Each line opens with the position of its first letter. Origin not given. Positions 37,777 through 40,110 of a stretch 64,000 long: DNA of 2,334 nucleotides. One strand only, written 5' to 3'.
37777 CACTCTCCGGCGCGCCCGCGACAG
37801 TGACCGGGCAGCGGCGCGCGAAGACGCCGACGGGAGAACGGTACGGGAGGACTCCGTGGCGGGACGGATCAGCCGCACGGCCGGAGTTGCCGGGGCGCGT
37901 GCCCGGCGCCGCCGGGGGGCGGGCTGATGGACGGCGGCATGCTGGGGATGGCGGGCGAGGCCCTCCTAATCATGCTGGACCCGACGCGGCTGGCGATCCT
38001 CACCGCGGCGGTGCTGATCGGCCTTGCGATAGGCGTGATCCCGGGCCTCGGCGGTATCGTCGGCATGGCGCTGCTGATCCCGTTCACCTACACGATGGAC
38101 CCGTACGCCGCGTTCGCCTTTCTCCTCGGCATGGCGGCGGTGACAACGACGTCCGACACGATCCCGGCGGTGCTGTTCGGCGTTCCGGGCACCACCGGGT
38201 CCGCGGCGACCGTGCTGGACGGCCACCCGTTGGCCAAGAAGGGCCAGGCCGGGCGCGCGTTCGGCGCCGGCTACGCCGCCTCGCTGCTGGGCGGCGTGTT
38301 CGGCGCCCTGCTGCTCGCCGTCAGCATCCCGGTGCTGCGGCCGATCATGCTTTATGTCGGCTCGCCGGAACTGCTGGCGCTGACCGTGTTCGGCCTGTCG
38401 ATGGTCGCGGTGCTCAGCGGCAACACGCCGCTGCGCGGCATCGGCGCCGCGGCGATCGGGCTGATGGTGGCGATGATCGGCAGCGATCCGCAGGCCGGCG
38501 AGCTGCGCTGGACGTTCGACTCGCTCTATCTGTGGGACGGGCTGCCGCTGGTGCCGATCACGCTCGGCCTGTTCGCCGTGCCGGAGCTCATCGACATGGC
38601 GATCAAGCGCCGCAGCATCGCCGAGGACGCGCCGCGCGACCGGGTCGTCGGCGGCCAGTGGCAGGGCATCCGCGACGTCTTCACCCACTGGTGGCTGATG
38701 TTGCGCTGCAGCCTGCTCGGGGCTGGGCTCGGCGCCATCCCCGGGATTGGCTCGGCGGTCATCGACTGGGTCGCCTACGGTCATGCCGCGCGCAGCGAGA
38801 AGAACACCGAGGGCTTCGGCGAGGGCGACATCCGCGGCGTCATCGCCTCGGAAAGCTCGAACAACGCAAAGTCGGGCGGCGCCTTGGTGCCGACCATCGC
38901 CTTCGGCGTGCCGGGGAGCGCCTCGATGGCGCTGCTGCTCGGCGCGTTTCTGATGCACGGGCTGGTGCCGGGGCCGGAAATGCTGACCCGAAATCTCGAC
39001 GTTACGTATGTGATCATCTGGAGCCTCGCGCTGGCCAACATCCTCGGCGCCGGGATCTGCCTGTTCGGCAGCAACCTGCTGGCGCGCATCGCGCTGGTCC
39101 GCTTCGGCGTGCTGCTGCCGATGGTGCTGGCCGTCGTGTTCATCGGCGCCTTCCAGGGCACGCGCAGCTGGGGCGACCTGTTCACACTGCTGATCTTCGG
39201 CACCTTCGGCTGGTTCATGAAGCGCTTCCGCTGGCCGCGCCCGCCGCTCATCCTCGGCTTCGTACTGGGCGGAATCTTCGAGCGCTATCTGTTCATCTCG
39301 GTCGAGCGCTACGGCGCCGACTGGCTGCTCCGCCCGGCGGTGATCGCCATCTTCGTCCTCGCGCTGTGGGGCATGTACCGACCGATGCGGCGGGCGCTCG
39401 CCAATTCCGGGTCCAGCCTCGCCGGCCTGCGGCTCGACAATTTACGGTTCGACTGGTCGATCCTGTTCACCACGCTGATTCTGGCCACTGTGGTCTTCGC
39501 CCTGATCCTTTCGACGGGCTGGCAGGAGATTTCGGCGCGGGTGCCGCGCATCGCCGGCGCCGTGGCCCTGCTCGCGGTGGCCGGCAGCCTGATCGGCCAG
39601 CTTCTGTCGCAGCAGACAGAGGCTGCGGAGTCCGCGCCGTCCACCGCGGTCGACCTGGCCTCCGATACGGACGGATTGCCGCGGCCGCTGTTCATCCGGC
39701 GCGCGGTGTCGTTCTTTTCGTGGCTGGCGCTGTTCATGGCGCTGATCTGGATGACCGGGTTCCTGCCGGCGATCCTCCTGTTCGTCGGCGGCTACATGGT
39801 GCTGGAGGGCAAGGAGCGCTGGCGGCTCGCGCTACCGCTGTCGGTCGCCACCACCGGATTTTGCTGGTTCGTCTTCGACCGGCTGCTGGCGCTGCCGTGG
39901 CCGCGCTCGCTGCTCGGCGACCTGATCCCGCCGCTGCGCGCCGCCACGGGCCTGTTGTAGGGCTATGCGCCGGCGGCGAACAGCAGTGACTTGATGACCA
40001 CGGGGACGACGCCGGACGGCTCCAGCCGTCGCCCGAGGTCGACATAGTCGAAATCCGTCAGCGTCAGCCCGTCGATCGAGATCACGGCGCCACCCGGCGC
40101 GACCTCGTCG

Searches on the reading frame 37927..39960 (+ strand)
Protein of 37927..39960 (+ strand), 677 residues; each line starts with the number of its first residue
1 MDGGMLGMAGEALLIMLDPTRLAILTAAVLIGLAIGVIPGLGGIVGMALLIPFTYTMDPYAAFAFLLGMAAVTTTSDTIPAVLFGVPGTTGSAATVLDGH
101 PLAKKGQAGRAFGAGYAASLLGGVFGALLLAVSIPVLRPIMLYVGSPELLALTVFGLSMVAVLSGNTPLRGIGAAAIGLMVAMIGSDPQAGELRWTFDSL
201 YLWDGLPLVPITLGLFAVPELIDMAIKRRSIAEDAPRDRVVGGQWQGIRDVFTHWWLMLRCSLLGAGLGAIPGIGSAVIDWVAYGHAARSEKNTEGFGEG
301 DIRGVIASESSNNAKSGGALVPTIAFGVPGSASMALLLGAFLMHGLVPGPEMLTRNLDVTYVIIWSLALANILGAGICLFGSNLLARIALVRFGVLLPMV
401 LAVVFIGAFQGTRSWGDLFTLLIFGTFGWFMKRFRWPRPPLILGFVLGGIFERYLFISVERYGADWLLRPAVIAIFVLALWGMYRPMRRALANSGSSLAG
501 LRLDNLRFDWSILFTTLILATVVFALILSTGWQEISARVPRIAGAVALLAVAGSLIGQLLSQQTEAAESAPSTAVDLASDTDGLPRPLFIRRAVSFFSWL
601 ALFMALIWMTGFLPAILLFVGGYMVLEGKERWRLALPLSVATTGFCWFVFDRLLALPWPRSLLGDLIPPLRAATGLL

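Call 3: search_protein_families(library=pfam, proteins=[window:37927-39960:+], max_evalue=0.01)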
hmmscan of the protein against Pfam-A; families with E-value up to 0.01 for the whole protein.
window:37927-39960:+ (677 aa): 2 families
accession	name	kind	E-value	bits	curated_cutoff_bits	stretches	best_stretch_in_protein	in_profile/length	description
PF01970.21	TctA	-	6.1e-131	437.4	28.9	1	22-443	1-423/423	Tripartite tricarboxylate transporter TctA family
PF07331.16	TctB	-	2.2e-10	41.3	29.1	1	521-659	5-137/137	Tripartite tricarboxylate transporter TctB family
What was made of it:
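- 37927..39960 (+): TctA-TctB fusion permease (tripartite tricarboxylate transporter), convergent with the EutA-like gene. Call 3.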

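Call 4: search_protein_families(library=ncbifam, proteins=[window:37927-39960:+], max_evalue=0.01)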
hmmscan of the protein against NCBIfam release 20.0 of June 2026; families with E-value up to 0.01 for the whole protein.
window:37927-39960:+ (677 aa): 0 families
